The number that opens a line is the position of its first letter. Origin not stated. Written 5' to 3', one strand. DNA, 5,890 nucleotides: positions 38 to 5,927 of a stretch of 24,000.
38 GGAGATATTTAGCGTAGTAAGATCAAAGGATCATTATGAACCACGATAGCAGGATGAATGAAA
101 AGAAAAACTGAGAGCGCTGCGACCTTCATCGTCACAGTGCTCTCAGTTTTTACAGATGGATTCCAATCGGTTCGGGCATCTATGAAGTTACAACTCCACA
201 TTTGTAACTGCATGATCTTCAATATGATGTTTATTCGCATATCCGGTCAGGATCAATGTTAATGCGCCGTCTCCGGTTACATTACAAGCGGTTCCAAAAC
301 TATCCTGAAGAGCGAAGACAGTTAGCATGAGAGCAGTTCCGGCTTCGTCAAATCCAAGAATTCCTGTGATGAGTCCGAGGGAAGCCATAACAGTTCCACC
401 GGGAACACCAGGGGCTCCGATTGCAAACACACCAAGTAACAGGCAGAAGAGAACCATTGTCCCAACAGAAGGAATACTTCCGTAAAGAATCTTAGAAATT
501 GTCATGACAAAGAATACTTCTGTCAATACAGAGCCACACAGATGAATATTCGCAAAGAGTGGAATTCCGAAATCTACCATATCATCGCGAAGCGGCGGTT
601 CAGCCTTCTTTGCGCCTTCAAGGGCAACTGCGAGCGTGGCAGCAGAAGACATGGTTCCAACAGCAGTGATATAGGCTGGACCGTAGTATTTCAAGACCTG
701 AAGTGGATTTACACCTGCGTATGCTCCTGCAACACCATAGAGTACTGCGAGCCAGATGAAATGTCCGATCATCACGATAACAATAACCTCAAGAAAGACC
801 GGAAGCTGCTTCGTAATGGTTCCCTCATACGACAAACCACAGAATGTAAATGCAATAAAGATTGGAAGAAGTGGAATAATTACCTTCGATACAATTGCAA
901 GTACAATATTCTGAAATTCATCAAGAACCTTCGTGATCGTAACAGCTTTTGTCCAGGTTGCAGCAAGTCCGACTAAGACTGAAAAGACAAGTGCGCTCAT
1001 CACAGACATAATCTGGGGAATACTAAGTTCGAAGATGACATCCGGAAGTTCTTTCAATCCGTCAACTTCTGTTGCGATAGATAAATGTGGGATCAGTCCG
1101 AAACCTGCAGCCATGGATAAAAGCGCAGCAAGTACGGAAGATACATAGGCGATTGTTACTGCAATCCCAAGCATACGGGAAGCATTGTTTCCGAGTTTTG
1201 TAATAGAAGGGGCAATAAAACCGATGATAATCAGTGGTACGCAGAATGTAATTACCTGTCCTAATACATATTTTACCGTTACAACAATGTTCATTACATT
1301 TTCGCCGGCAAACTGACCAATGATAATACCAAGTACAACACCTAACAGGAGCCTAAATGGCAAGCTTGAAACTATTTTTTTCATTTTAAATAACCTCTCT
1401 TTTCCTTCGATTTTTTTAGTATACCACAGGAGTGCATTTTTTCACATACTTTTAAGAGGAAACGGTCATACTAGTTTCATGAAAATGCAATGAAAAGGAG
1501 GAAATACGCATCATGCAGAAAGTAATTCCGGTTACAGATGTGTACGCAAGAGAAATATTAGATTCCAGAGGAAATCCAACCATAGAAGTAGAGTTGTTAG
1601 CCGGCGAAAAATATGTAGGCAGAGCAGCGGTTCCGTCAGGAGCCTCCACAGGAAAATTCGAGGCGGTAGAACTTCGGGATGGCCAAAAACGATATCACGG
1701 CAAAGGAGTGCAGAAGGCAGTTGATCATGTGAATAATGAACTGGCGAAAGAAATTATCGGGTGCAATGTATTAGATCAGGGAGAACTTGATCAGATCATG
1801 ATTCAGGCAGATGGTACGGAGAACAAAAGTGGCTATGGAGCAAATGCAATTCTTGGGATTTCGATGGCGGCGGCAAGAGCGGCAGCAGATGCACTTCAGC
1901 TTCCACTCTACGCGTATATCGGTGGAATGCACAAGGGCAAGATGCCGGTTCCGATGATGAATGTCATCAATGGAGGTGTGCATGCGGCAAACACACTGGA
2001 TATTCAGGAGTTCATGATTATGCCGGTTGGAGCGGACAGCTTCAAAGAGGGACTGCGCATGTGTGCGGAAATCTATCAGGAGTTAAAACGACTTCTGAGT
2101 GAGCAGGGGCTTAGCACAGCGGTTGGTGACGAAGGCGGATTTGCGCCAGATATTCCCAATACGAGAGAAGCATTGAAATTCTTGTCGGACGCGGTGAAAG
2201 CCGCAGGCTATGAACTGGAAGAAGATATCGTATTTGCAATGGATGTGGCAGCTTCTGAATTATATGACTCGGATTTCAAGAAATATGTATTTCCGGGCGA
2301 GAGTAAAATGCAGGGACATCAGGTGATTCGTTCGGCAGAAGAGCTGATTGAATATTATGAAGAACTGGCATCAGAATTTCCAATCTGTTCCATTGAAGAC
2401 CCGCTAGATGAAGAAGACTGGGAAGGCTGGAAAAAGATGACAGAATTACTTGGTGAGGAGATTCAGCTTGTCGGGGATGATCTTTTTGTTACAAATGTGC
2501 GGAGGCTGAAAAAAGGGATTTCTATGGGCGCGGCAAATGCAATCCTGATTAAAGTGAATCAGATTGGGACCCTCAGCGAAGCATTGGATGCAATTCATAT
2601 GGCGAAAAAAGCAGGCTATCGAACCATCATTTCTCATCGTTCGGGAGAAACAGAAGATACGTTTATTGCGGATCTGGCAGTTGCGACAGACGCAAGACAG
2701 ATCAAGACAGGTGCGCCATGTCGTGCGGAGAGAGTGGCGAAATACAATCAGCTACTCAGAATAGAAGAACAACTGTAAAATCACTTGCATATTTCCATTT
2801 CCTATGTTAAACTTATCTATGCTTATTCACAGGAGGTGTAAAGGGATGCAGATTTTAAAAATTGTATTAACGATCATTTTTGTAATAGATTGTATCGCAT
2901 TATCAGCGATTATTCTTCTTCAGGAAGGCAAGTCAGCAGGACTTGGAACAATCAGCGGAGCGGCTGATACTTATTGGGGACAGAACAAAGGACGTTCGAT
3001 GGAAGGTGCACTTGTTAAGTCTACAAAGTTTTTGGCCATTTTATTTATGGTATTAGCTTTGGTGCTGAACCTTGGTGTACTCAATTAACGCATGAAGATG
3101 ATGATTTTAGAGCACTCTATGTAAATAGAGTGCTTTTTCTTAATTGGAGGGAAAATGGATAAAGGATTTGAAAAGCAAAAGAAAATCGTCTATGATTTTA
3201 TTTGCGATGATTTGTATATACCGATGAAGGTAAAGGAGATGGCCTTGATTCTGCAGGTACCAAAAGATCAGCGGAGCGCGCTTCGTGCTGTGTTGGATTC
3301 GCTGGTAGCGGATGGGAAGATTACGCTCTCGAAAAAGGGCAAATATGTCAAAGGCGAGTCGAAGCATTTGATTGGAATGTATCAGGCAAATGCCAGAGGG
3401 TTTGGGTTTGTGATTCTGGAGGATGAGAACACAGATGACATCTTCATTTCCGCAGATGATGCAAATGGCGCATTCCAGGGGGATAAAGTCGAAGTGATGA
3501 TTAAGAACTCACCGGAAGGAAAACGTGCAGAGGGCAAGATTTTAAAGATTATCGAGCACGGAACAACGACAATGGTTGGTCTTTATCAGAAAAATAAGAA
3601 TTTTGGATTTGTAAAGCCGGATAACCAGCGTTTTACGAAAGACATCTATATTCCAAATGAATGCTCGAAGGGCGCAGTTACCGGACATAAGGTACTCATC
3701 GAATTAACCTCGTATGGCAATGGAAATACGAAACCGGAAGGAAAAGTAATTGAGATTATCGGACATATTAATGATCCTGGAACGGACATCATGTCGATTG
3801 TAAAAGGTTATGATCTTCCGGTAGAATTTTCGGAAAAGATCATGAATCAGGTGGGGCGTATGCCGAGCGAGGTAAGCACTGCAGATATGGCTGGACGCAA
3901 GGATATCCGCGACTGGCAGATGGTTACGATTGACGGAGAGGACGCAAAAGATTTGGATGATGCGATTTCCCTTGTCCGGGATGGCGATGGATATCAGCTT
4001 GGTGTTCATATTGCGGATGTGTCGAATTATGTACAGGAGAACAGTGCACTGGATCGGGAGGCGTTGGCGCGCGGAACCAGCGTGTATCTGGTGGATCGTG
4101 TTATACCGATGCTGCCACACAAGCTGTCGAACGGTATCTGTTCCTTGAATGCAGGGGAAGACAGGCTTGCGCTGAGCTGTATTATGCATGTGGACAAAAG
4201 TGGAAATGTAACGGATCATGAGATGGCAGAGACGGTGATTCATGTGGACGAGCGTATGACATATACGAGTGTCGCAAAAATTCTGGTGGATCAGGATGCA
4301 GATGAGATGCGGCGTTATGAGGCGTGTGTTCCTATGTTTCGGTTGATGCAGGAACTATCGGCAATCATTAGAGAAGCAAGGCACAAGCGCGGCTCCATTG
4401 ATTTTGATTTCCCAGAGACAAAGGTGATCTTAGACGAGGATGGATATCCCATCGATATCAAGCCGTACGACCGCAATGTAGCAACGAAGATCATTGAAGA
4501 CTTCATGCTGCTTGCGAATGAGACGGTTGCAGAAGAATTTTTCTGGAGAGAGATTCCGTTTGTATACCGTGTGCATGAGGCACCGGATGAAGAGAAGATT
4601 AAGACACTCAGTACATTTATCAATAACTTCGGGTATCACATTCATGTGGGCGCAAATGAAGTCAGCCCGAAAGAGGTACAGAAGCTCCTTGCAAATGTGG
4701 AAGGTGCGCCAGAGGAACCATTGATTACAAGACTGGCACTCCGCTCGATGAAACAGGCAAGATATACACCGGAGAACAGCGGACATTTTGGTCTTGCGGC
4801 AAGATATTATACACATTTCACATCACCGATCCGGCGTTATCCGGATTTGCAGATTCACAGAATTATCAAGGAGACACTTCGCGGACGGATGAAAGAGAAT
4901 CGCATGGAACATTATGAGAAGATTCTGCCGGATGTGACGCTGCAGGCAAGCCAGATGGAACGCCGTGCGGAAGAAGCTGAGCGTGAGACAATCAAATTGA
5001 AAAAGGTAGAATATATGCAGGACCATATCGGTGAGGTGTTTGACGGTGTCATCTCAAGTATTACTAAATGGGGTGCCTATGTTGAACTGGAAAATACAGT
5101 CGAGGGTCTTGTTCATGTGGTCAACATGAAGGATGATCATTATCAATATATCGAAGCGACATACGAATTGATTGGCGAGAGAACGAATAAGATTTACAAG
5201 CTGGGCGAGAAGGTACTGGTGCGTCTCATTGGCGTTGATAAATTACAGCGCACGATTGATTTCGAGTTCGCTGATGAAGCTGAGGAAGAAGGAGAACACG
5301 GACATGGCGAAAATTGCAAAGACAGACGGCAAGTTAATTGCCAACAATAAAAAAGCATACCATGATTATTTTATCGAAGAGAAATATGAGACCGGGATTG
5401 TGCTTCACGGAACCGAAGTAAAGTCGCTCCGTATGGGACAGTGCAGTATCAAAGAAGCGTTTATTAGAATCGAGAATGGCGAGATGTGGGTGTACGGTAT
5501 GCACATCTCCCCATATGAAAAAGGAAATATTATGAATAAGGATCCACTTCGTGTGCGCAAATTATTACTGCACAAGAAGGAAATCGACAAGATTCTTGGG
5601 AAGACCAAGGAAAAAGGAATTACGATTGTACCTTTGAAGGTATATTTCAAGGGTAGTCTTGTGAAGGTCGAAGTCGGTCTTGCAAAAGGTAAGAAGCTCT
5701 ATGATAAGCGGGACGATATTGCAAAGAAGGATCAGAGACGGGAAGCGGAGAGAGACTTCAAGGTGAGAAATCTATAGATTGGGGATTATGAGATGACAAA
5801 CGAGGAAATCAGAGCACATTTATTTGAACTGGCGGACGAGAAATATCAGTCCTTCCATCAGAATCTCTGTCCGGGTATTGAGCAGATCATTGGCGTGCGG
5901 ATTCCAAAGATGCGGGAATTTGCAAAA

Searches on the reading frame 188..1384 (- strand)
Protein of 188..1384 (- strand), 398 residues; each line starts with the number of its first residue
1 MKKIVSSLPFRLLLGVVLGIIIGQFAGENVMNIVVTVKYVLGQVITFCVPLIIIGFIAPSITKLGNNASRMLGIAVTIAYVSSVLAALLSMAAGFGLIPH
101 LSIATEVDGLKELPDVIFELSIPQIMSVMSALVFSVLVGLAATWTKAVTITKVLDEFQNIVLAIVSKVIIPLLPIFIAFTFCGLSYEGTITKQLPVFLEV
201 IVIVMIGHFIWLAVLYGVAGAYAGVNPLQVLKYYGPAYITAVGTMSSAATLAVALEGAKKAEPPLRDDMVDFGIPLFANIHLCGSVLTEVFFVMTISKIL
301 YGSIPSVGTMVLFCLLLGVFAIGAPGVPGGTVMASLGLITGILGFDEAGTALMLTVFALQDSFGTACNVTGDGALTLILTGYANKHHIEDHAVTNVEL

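Call 6: search_protein_families(library=ncbifam, proteins=[window:188-1384:-], max_evalue=0.00001)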
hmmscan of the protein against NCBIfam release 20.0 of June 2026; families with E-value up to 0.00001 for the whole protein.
window:188-1384:- (398 aa): 0 families

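Call 12: find_encoding_contigs(protein=window:188-1384:-, flank=10000, max_places=4)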
Protein window:188-1384:- (398 aa): 1 contig read that carries it; 1 place shown.
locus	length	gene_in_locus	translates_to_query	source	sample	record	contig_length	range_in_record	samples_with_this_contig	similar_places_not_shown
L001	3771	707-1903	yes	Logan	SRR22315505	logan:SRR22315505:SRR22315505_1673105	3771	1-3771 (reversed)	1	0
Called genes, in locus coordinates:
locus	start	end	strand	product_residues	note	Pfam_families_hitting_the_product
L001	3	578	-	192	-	?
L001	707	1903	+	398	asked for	PF00375:SDF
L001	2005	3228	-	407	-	-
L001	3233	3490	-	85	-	-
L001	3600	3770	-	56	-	?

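Call 80: search_protein_families(library=pfam, proteins=[window:188-1384:-], max_evalue=0.0001)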
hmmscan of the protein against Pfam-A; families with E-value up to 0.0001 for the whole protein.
window:188-1384:- (398 aa): 1 family
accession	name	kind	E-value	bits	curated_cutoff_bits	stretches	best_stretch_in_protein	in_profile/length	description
PF00375.23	SDF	-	3.7e-73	247.2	27.9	1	9-379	2-384/387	Sodium:dicarboxylate symporter family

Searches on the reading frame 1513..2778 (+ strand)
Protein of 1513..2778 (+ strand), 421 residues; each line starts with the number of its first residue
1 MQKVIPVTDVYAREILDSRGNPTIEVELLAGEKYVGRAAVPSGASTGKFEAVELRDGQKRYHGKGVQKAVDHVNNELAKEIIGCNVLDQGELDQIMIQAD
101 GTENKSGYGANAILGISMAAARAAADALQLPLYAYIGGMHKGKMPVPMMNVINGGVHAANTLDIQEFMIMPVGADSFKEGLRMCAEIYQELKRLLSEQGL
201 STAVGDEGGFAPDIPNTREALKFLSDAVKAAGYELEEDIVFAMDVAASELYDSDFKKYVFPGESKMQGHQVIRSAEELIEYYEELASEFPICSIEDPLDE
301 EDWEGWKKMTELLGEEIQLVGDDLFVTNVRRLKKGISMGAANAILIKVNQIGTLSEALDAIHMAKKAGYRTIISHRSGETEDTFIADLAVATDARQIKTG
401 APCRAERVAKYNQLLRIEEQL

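Call 6: search_protein_families(library=ncbifam, proteins=[window:1513-2778:+], max_evalue=0.00001)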
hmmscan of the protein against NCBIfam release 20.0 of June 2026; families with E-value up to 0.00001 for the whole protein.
window:1513-2778:+ (421 aa): 2 families
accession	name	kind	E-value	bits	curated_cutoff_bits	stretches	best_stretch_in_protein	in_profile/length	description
TIGR01060.2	eno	equivalog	8.3e-195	647.4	300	1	7-421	1-410/425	phosphopyruvate hydratase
NF006223.0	PRK08350.1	equivalog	5.4e-22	78.5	624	1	26-153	11-136/341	hypothetical protein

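Call 15: find_encoding_contigs(protein=window:1513-2778:+, flank=10000, max_places=3)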
Protein window:1513-2778:+ (421 aa): 1 contig read that carries it; 1 place shown.
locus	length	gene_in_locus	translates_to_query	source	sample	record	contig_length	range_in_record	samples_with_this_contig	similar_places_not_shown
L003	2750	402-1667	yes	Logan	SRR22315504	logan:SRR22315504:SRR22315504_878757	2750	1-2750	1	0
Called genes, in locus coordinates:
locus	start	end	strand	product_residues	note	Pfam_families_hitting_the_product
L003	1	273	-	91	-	?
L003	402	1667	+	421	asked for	PF03952:Enolase_N, PF00113:Enolase_C, PF07476:MAAL_C (weak), PF13378:MR_MLE_C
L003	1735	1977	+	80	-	PF03840:SecG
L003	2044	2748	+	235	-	?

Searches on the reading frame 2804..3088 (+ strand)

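Call 6: search_protein_families(library=ncbifam, proteins=[window:2804-3088:+], max_evalue=0.00001)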
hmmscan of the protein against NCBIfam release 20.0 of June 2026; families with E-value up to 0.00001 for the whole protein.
window:2804-3088:+ (94 aa): 1 family
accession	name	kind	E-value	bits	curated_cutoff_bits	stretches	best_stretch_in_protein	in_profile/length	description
TIGR00810.1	secG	equivalog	3.6e-16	59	30.85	1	20-90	2-71/73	preprotein translocase subunit SecG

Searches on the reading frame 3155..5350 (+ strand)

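Call 6: search_protein_families(library=ncbifam, proteins=[window:3155-5350:+], max_evalue=0.00001)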
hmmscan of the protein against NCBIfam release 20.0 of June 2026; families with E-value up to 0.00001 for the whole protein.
window:3155-5350:+ (731 aa): 19 families
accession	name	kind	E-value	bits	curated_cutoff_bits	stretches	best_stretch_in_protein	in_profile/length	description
TIGR02063.1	RNase_R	equivalog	4.4e-255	848.4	597.85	1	9-705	4-709/711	ribonuclease R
TIGR00358.1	3_prime_RNase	superfamily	1.7e-201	671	368.6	1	69-704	14-655/657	VacB/RNase II family 3'-5' exoribonuclease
NF008648.0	PRK11642.1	equivalog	7.4e-155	517.3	982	1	22-724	33-743/813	ribonuclease R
NF003455.0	PRK05054.1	equivalog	4.1e-69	233.4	542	1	63-700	13-638/645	exoribonuclease II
TIGR02062.1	RNase_B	equivalog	2.4e-57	194.3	641.9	1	65-701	15-642/646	exoribonuclease II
NF006333.0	PRK08563.1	equivalog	1e-10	41.6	143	1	624-698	80-153/188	DNA-directed RNA polymerase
NF000907.0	PRK00087.1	equivalog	4.5e-09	35.1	624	1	624-712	562-639/671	bifunctional 4-hydroxy-3-methylbut-2-enyl diphosphate reductase/30S ribosomal protein S1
TIGR00448.1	rpoE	equivalog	2e-08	34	124.2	1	624-692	80-147/179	DNA-directed RNA polymerase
NF040579.1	S1_dom_CvfD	subfamily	2.1e-08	34.4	117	1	624-713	2-80/113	CvfD/Ygs/GSP13 family RNA-binding post-transcriptional regulator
NF005208.0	PRK06676.1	equivalog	1.3e-07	31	368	1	624-717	277-359/391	30S ribosomal protein S1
NF005973.0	PRK08059.1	equivalog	4.3e-07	30.1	148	1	624-707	6-78/123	S1 domain-containing post-transcriptional regulator GSP13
NF005573.0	PRK07252.1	equivalog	5.6e-07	29.5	183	1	624-703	2-70/120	S1 RNA-binding domain-containing protein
NF005911.0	PRK07899.1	equivalog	6.5e-07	28.4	691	1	623-708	291-365/486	30S ribosomal protein S1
NF004952.0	PRK06299.1-2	equivalog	1.2e-06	27.2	524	1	624-659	302-337/580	30S ribosomal protein S1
NF004955.0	PRK06299.1-5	equivalog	2.1e-06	26.3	878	1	625-659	283-317/566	30S ribosomal protein S1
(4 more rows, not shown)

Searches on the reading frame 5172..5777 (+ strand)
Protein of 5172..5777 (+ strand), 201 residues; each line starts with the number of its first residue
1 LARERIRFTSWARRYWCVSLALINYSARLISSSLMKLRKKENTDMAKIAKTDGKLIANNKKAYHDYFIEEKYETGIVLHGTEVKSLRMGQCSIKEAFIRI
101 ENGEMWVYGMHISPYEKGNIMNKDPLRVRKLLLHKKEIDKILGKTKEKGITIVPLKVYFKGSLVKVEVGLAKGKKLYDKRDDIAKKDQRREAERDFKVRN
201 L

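Call 6: search_protein_families(library=ncbifam, proteins=[window:5172-5777:+], max_evalue=0.00001)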
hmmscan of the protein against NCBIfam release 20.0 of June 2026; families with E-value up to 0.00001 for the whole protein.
window:5172-5777:+ (201 aa): 2 families
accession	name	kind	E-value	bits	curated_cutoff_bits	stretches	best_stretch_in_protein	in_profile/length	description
NF003843.0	PRK05422.1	equivalog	2.2e-64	215.8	130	1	47-197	4-154/156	SsrA-binding protein SmpB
TIGR00086.1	smpB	equivalog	1.6e-58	196.8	119.1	1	56-197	2-144/144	SsrA-binding protein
